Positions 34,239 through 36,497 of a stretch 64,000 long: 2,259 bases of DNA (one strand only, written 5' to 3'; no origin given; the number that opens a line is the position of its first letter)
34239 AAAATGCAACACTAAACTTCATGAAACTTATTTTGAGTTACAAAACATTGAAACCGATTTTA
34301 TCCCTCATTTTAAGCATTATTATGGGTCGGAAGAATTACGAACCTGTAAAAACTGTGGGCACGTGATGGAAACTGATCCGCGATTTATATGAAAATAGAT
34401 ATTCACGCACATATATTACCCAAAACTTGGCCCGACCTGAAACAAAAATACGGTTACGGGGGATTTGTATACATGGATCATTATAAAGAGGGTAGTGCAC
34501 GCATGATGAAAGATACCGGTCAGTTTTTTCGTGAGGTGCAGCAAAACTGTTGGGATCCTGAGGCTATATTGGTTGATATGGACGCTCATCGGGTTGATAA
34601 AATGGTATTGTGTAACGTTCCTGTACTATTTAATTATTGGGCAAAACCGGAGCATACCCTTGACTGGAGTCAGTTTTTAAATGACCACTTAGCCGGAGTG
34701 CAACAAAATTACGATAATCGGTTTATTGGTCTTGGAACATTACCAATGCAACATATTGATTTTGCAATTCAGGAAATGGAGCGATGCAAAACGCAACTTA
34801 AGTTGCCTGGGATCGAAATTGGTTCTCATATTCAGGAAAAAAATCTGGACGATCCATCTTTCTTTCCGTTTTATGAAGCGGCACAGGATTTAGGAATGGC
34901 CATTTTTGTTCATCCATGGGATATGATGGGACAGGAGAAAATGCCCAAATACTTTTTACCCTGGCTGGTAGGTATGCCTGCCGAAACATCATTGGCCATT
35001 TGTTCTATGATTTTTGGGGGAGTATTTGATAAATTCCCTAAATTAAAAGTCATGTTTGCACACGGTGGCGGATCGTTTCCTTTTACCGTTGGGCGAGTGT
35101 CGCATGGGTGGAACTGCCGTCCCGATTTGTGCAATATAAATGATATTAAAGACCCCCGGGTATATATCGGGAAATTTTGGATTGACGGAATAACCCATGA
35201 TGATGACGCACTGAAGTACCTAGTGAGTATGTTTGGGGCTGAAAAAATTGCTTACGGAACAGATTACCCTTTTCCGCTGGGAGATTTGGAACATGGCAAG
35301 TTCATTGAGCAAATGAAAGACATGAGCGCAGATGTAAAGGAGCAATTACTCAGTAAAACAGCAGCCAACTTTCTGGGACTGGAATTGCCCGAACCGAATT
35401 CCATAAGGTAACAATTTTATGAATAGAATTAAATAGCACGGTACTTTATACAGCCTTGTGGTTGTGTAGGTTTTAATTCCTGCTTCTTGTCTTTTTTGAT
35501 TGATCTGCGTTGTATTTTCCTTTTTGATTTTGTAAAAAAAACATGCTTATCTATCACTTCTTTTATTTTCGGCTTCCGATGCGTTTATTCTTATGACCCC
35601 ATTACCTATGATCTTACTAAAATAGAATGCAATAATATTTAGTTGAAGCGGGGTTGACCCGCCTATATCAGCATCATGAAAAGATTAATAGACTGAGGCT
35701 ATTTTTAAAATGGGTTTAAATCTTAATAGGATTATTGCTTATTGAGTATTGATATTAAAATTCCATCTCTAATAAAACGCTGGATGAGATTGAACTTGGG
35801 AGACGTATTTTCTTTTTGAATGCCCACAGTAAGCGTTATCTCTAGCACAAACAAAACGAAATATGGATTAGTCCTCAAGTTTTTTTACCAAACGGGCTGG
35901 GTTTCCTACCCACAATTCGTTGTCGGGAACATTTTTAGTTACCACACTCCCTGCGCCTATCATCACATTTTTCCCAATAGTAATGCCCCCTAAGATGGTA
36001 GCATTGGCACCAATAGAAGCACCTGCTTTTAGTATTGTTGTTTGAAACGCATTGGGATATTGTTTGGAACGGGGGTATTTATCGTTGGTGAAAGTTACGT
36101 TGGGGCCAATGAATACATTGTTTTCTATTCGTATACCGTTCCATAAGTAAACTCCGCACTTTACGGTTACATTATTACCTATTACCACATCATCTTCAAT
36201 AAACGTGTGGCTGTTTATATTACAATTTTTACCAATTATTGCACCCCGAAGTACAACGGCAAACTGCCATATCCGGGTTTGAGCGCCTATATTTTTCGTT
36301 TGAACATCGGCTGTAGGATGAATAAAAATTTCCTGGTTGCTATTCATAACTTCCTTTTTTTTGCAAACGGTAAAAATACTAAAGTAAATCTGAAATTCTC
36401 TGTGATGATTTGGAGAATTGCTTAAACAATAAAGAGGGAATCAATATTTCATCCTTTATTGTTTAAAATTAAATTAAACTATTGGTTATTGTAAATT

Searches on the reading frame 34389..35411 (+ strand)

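Call 93: search_protein_families(library=pfam, proteins=[window:34389-35411:+], max_evalue=0.00001)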
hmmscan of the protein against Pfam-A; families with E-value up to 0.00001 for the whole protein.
window:34389-35411:+ (340 aa): 1 family
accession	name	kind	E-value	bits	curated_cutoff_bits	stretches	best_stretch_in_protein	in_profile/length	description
PF04909.20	Amidohydro_2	-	1.3e-39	137.2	26.4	1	3-331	1-289/289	Amidohydrolase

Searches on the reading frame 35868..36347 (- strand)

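Call 94: search_protein_families(library=pfam, proteins=[window:35868-36347:-], max_evalue=0.0001)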
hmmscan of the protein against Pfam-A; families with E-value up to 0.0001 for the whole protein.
window:35868-36347:- (159 aa): 4 families
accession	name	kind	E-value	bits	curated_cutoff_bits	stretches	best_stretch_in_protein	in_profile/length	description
PF00132.30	Hexapep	-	8.6e-25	85.8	27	3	104-138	2-36/36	Bacterial transferase hexapeptide (six repeats)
PF14602.12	Hexapep_2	-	1.7e-11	44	27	1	112-138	10-34/34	Hexapeptide repeat of succinyl-transferase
PF25084.1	LbH_EIF2B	-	4.5e-10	39.9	54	1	20-80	12-70/105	EIF2B subunit epsilon LbH domain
PF25247.1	LbH_GLGC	-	3.5e-05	24.2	27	0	73-138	39-101/135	GLGC left-handed parallel beta-helix domain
